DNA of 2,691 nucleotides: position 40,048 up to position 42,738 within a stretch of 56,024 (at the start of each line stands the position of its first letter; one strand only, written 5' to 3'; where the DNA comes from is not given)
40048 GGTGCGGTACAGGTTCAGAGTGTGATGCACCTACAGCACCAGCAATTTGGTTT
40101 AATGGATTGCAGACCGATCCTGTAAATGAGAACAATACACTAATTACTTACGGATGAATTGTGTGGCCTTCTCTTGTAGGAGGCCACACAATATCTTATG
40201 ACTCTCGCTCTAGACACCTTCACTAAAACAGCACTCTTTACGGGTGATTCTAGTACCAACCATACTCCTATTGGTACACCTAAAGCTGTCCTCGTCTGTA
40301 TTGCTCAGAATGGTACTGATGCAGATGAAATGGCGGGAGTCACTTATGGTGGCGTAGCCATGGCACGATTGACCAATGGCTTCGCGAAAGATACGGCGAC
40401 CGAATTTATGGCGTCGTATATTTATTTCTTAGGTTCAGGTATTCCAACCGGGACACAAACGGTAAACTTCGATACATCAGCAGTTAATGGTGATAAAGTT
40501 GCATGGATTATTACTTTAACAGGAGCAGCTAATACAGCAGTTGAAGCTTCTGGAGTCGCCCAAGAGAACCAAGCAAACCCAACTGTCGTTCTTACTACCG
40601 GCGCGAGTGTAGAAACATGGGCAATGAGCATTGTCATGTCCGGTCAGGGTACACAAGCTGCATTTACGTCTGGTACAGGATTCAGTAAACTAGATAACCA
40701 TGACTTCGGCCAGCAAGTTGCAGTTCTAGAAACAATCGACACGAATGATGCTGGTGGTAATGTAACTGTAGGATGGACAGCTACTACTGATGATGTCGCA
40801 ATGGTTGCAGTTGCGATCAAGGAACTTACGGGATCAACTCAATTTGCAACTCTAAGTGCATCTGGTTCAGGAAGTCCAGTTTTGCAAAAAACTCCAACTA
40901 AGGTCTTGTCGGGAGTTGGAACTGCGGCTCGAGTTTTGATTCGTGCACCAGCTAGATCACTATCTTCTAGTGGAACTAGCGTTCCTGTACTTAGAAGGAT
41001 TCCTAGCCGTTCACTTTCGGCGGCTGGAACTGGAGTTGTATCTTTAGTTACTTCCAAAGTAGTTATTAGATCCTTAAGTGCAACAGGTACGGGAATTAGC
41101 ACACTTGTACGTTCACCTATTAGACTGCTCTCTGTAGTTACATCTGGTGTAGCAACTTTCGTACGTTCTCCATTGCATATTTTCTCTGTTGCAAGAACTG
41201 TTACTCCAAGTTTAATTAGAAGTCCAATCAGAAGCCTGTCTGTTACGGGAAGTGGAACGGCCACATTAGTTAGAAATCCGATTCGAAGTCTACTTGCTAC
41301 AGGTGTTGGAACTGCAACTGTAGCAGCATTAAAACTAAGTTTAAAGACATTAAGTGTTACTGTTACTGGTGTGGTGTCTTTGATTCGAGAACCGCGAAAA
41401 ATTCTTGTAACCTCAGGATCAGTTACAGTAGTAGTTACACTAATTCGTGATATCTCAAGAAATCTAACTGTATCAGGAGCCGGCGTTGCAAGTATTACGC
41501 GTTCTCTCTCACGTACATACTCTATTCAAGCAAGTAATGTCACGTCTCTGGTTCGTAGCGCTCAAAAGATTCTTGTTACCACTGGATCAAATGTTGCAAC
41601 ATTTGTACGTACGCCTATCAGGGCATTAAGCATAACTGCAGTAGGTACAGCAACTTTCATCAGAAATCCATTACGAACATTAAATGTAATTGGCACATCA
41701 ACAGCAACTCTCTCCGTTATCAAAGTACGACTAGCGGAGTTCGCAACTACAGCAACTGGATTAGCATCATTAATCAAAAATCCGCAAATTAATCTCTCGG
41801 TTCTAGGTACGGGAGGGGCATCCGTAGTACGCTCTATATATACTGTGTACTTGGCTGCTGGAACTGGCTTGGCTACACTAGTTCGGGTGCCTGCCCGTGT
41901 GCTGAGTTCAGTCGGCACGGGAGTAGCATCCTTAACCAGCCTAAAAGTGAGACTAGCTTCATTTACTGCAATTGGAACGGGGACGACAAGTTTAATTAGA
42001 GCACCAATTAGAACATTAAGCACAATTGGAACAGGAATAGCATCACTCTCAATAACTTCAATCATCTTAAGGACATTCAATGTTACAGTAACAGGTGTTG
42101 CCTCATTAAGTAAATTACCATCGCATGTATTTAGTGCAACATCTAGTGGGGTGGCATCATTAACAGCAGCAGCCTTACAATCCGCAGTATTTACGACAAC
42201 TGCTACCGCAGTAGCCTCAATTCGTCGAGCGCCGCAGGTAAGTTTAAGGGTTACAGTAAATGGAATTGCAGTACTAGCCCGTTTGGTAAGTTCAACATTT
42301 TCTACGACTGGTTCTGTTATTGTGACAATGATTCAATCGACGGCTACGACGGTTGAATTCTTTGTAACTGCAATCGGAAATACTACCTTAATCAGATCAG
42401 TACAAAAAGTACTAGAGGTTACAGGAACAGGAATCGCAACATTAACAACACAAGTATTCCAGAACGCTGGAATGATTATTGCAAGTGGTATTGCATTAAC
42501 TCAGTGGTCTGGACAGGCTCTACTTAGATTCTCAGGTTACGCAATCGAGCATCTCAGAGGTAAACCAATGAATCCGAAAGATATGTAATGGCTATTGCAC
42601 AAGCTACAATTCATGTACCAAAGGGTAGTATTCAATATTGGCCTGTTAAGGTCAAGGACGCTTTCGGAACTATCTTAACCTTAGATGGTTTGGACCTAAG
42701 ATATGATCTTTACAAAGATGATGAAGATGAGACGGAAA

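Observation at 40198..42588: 796-aa protein with about 29 tandem 18/20-residue repeats of an unfamiliar type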

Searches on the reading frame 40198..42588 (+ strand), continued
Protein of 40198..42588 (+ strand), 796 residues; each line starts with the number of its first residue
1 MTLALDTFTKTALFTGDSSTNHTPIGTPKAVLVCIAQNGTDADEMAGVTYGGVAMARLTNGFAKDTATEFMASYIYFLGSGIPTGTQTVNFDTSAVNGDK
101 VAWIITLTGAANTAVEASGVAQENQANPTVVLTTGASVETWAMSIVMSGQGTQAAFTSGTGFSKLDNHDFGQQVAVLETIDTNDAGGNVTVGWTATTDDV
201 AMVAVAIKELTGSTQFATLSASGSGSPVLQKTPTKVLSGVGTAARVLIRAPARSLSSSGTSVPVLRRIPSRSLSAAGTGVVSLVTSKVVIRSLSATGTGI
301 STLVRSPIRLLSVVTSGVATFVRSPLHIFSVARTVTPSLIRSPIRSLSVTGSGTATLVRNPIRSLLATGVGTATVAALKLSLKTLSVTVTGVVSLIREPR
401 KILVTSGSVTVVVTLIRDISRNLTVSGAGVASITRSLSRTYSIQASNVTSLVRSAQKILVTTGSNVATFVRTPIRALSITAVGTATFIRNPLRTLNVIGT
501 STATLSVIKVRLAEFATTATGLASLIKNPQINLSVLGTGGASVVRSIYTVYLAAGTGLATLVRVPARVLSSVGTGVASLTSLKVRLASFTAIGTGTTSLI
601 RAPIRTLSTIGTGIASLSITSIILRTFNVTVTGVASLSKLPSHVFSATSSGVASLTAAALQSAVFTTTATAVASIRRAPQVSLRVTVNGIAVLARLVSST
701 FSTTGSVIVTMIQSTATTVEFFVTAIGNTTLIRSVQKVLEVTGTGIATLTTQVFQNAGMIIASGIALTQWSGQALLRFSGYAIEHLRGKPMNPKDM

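Call 70: find_encoding_contigs(protein=P0004, flank=8000, max_places=2)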
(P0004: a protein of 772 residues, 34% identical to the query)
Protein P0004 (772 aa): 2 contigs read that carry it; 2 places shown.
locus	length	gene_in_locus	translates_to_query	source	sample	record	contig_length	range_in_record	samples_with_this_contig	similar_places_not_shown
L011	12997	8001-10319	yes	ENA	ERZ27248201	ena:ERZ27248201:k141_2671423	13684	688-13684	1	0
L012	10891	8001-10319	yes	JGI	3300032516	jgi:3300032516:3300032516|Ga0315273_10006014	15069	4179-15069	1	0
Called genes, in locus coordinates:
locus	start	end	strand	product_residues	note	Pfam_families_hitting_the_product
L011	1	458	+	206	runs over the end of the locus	-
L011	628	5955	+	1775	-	-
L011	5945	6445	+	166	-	-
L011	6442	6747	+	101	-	-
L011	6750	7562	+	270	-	-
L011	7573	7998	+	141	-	PF23140:Gp80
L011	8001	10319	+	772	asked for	-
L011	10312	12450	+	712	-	-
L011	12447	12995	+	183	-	?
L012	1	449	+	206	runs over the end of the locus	-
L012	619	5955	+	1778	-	-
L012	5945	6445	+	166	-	-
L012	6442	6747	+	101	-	-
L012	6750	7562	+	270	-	-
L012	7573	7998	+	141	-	PF23140:Gp80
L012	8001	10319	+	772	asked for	-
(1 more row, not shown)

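Call 102: fold_search(model_id=the predicted structure, library=viral)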
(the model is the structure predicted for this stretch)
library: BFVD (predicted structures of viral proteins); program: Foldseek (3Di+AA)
matches with E <= 10: 543; with E <= 0.001: 56
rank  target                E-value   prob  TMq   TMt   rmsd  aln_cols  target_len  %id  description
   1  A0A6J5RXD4            2.5e-14  1.00  0.22  0.32  17.0       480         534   16  Uncharacterized protein [uncultured Caudovirales phage]
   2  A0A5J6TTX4            5.3e-11  1.00  0.23  0.24  36.8      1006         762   12  Minor tail protein [Mycobacterium phage Tourach]
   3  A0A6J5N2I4            1.5e-10  1.00  0.20  0.19  24.9       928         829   14  Uncharacterized protein [uncultured Caudovirales phage]
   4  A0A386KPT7            1.5e-09  1.00  0.18  0.17  27.2      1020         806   11  Glycerophosphodiester phosphodiesterase [Microbacterium phage ValentiniPuff]
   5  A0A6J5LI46            2.0e-09  1.00  0.23  0.75   5.8       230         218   17  Uncharacterized protein [uncultured Caudovirales phage]
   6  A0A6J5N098            7.9e-09  1.00  0.24  0.70   8.6       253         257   20  Uncharacterized protein [uncultured Caudovirales phage]
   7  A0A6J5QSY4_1          3.3e-08  1.00  0.21  0.13  30.8      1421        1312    7  Carbohydrate-binding, CenC-like [uncultured Caudovirales phage]
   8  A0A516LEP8            6.6e-08  1.00  0.23  0.43  11.2       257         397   19  (no name in the UniProt tables at hand)
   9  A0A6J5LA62            8.0e-08  1.00  0.23  0.68   7.4       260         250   22  Uncharacterized protein [uncultured Caudovirales phage]
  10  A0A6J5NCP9            1.1e-07  1.00  0.19  0.17  21.4       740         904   11  Uncharacterized protein [uncultured Caudovirales phage]
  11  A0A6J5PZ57            2.3e-07  1.00  0.23  0.69   4.5       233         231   18  Uncharacterized protein [uncultured Caudovirales phage]
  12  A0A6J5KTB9            4.1e-07  1.00  0.21  0.30   4.8       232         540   22  Uncharacterized protein [uncultured Caudovirales phage]
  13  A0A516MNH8            7.3e-07  1.00  0.21  0.42   6.0       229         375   19  (no name in the UniProt tables at hand)
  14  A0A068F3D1            1.1e-06  1.00  0.21  0.41   4.1       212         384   16  Minor tail protein [Mycobacterium phage Gaia]
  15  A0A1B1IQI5            1.9e-06  1.00  0.22  0.22   3.8       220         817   19  (no name in the UniProt tables at hand)
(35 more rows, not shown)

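Call 118: search_protein_families(library=pfam, alignment_id=A7, max_evalue=0.001)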
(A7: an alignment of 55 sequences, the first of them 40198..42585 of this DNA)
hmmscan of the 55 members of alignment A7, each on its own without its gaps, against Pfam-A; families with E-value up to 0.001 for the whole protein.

A. member 1, window:40198-42585:+ (796 aa): 0 families

B. families by the number of members that match (of 55 scanned): 14 families
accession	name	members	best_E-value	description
PF13385.13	Laminin_G_3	10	8.1e-20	Concanavalin A-like lectin/glucanases superfamily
PF23148.1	Gp77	1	8.8e-24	Podophage GP4 fiber-tail adaptor protein gp77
PF20434.5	BD-FAE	1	7e-23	BD-FAE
PF07859.19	Abhydrolase_3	1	3.3e-09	alpha/beta hydrolase fold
PF03009.23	GDPD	1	7.5e-08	Glycerophosphoryl diester phosphodiesterase family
PF12697.13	Abhydrolase_6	1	3.1e-06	Alpha/beta hydrolase family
PF00135.34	COesterase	1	3.1e-05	Carboxylesterase family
PF13313.11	DUF4082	1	7.6e-05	Domain of unknown function (DUF4082)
PF17892.7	Cadherin_5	1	8.5e-05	Cadherin-like domain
PF17803.7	Cadherin_4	1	0.00023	Bacterial cadherin-like domain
PF02129.25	Peptidase_S15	1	0.00029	X-Pro dipeptidyl-peptidase (S15 family)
PF13088.12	BNR_2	1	0.00046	BNR repeat-like domain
PF00326.27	Peptidase_S9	1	0.00048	Prolyl oligopeptidase family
PF00354.24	Pentaxin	1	0.00097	Pentaxin family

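Call 123: search_protein_families(library=phrogs, proteins=[L008:9558-9956:+, L011:7573-7995:+, L005:9621-9980:+, L003:8694-9107:+, L004:8604-9002:+], max_evalue=0.01)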
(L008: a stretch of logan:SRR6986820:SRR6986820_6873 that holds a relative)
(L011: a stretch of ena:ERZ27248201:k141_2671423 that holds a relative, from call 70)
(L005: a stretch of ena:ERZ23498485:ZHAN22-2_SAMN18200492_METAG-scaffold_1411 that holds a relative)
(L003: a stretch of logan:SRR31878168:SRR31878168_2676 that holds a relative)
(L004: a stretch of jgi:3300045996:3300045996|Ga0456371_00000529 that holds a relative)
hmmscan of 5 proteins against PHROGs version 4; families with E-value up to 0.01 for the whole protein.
L008:9558-9956:+ (133 aa): 1 family
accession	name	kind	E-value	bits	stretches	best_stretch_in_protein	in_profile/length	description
phrog_3758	-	head and packaging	5e-32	111.8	1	3-131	3-138/140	virion structural protein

L011:7573-7995:+ (141 aa): 1 family
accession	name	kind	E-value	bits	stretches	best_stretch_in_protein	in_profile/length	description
phrog_240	-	head and packaging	0.00045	21.1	1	45-138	92-188/200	head protein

L005:9621-9980:+ (120 aa): 1 family
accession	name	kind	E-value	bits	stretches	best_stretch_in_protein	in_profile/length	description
phrog_240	-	head and packaging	0.0096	16.8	1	33-111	88-177/200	head protein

L003:8694-9107:+ (138 aa): 1 family
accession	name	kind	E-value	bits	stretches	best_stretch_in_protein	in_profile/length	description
phrog_240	-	head and packaging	0.0062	17.4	1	51-133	88-181/200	head protein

L004:8604-9002:+ (133 aa): 1 family
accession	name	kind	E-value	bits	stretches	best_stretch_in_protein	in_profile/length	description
phrog_5417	-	unknown function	7.2e-11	43.2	1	7-131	33-155/156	-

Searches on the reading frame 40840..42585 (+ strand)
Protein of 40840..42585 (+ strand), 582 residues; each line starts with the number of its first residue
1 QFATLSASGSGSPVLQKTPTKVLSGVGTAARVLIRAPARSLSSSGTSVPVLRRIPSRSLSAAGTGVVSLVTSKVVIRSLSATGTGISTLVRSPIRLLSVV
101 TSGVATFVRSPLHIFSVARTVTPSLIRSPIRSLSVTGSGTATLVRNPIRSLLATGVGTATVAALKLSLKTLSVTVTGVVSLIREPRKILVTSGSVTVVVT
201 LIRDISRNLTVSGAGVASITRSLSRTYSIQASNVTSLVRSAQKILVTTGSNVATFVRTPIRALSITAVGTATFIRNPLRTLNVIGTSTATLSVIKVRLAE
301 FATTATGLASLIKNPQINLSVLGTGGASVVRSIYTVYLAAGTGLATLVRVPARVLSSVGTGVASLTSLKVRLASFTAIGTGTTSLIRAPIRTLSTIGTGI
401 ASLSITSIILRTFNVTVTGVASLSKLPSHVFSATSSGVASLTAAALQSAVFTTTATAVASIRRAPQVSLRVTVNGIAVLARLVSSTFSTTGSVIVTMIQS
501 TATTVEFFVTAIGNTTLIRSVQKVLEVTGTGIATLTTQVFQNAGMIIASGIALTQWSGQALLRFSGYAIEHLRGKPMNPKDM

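Call 42: search_protein_representatives(protein=window:40840-42585:+)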
Query: 582 residues. Proteins with E-value up to 0.001 (for the whole library): 163; up to 1e-10: 40; up to 1e-30: 6. The best 150 are listed.
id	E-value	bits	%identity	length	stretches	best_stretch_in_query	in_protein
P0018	1.1e-84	301.9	43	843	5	380-570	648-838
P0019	3.6e-43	164.9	31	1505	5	102-439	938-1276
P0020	1.0e-36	143.6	30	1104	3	43-498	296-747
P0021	3.2e-31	125.5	51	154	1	425-570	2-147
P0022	5.0e-31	124.9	33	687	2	61-303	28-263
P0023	9.1e-31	124.0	33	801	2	62-404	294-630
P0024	1.4e-27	113.5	36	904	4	236-457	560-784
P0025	2.3e-22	96.3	34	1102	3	220-437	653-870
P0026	6.8e-21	91.5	29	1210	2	33-484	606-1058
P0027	9.0e-20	87.8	33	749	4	4-193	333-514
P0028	2.4e-19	86.4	30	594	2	52-329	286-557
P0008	1.4e-16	77.2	34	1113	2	28-473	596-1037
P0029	4.5e-16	75.6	31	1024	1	75-384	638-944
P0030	1.2e-15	74.2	29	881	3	80-292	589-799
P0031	2.0e-15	73.5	32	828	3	206-523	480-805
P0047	1.3e-11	60.8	34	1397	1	13-479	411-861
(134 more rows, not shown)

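Call 100: search_protein_families(library=phrogs, proteins=[window:40840-42585:+], max_evalue=0.1)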
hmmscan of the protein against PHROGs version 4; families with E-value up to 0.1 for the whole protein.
window:40840-42585:+ (582 aa): 1 family
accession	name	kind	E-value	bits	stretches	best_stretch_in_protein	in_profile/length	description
phrog_23524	-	unknown function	2.6e-10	41.1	3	20-114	139-235/342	-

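Call 119: search_protein_families(library=pfam, proteins=[P0026, P0018, P0023, P0028, P0047], max_evalue=0.001)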
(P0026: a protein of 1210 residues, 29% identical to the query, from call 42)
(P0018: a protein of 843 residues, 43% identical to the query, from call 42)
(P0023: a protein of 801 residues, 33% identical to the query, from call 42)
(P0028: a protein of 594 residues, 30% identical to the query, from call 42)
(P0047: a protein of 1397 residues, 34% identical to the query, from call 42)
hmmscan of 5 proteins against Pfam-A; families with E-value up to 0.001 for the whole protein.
P0026 (1210 aa): 2 families
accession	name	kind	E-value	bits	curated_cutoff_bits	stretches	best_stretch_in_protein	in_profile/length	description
PF23148.1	Gp77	-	8.8e-24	84.3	27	1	1123-1205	1-83/84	Podophage GP4 fiber-tail adaptor protein gp77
PF13313.11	DUF4082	-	7.6e-05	23.1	28.4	1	295-395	18-102/143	Domain of unknown function (DUF4082)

P0018 (843 aa): 0 families

P0023 (801 aa): 1 family
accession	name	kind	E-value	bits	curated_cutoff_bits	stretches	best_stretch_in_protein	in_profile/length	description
PF13385.13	Laminin_G_3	-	1.8e-09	38.4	27.6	1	103-231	20-142/151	Concanavalin A-like lectin/glucanases superfamily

P0028 (594 aa): 6 families
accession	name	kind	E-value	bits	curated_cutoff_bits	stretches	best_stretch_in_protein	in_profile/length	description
PF20434.5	BD-FAE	-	7e-23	81.7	26.8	1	102-275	1-197/215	BD-FAE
PF07859.19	Abhydrolase_3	-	3.3e-09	37.2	25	1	116-315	1-207/210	alpha/beta hydrolase fold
PF12697.13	Abhydrolase_6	-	3.1e-06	28.5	26.3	1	116-248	1-116/217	Alpha/beta hydrolase family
PF00135.34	COesterase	-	3.1e-05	23.6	27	1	102-207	88-200/515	Carboxylesterase family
PF02129.25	Peptidase_S15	-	0.00029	21.1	23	1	102-214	7-119/262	X-Pro dipeptidyl-peptidase (S15 family)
PF00326.27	Peptidase_S9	-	0.00048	20.1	22.6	1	139-275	10-152/213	Prolyl oligopeptidase family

P0047 (1397 aa): 2 families
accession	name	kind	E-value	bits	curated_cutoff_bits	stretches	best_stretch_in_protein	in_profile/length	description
PF17892.7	Cadherin_5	-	8.5e-05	22.7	26.5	1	1035-1100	26-90/98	Cadherin-like domain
PF17803.7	Cadherin_4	-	0.00023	22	25.1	1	1003-1072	2-69/71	Bacterial cadherin-like domain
